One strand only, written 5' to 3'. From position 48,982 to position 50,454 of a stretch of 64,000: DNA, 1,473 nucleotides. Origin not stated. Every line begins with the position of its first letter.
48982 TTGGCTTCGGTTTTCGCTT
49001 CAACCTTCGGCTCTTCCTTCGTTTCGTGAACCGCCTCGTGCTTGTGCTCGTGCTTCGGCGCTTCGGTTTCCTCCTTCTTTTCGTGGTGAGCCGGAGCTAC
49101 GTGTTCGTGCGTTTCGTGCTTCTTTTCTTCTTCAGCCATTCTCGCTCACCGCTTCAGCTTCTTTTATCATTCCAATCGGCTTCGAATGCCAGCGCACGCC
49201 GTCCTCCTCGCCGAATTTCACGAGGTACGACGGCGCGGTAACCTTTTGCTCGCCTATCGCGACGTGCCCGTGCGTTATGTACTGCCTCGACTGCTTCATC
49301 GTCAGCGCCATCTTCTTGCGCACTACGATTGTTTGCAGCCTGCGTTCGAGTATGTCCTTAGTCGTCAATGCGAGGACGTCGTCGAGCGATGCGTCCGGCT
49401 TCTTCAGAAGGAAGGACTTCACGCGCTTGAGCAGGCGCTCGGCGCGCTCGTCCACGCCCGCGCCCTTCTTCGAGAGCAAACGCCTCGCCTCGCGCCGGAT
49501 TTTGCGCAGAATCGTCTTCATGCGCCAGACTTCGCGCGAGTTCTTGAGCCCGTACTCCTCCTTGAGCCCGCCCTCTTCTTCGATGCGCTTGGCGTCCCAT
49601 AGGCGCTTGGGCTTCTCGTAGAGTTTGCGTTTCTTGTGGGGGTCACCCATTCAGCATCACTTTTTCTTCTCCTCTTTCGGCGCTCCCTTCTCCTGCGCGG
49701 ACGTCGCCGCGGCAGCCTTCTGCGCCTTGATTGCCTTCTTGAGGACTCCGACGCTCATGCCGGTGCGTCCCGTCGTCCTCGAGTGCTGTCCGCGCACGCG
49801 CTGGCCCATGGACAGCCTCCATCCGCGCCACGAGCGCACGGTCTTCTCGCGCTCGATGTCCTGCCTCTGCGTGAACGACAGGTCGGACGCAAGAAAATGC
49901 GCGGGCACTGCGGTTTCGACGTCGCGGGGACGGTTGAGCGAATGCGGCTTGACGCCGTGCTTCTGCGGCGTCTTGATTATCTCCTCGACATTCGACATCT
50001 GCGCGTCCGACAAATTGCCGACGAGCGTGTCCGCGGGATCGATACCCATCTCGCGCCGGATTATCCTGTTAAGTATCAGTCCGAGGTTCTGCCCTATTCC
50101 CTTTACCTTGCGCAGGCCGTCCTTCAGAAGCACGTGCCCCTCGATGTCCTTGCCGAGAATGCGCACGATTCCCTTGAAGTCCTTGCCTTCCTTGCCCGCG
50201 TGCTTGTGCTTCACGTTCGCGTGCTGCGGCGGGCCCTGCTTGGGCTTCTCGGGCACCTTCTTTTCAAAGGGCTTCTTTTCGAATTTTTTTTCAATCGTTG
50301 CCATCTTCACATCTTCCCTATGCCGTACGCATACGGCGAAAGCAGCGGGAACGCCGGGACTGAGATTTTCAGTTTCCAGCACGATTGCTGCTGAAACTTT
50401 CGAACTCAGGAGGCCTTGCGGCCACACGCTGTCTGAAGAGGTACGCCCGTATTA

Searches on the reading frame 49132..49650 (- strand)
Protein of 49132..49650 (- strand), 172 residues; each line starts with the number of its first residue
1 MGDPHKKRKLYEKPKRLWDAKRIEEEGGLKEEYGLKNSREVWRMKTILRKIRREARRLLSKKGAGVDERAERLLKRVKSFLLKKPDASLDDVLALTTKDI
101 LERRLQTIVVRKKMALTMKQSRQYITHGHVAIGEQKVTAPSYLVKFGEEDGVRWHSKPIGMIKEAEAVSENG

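Call 13: find_encoding_contigs(protein=window:49132-49650:-, flank=10000, max_places=10)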
Protein window:49132-49650:- (172 aa): no gene with exactly this product is on record in the collection.

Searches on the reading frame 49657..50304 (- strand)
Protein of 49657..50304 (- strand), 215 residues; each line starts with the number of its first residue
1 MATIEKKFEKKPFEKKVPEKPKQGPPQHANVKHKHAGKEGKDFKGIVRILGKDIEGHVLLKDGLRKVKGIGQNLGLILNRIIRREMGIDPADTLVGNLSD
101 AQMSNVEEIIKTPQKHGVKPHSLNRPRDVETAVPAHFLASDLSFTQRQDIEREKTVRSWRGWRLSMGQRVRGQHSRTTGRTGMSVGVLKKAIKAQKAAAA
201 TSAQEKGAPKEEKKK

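Call 14: find_related_loci(query=window:49657-50304:-, collection=genome_contigs, flank=4000)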
Query window:49657-50304:- (215 aa) in genome_contigs; peptide patterns used: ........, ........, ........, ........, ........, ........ (x = any residue, [..] = any of these).
362 stretches matched a pattern; 10 encode a relative of the query (tblastn E <= 1e-3); 10 distinct loci.
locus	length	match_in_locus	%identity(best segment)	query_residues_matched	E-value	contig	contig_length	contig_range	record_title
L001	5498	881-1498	87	1-209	7e-108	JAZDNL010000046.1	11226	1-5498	MAG: Candidatus Micrarchaeota archaeon isolate MEGAHIT-group-0.708 k141_17371019, whole genome shotgun sequence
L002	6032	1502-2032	56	39-214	2e-59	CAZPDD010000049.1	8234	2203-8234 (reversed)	MAG TPA_asm: Candidatus Micrarchaeota archaeon isolate SRP193066_co2_431 genome assembly, contig: NODE_4467_length_8234_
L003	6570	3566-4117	54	30-210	5e-59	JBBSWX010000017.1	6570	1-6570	MAG: Candidatus Micrarchaeota archaeon isolate H43-bin237_1 H43_bin237_1_000000000017, whole genome shotgun sequence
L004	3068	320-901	55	18-208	1e-57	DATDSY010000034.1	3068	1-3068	MAG TPA_asm: Candidatus Norongarragalinales archaeon isolate SMAG_U8015 k141_1040780, whole genome shotgun sequence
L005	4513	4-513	59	38-208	5e-57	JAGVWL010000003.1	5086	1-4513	Candidatus Micrarchaeota archaeon isolate RIFCSPHIGHO2_12_FULL_52_14 rifcsphigho2_12_scaffold_39939, whole genome shotgu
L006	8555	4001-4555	53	23-208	3e-53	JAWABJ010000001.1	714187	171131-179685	MAG: Candidatus Norongarragalinales archaeon isolate JZ-4_201803_bins_88 JZ-4_201803_bins_88_scaffold_1, whole genome sh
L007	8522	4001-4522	54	34-208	5e-52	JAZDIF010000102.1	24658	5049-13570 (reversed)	MAG: Candidatus Micrarchaeota archaeon isolate MEGAHIT-group-0.386 k141_5316189, whole genome shotgun sequence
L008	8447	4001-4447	47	43-192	3e-40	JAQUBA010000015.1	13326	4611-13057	MAG: Candidatus ainarchaeum sp. isolate STC_97 NODE_10491_length_13326_cov_4.044549_Sandtown_C, whole genome shotgun seq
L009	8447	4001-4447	44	43-192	3e-40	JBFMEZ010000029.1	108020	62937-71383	MAG: Candidatus Micrarchaeota archaeon isolate MAG258 MAG258_29, whole genome shotgun sequence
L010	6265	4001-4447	43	43-192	8e-39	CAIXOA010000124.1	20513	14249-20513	uncultured Candidatus Micrarchaeota archaeon isolate AlinenSediments_bin-2471 genome assembly, contig: bin-2471:124/197,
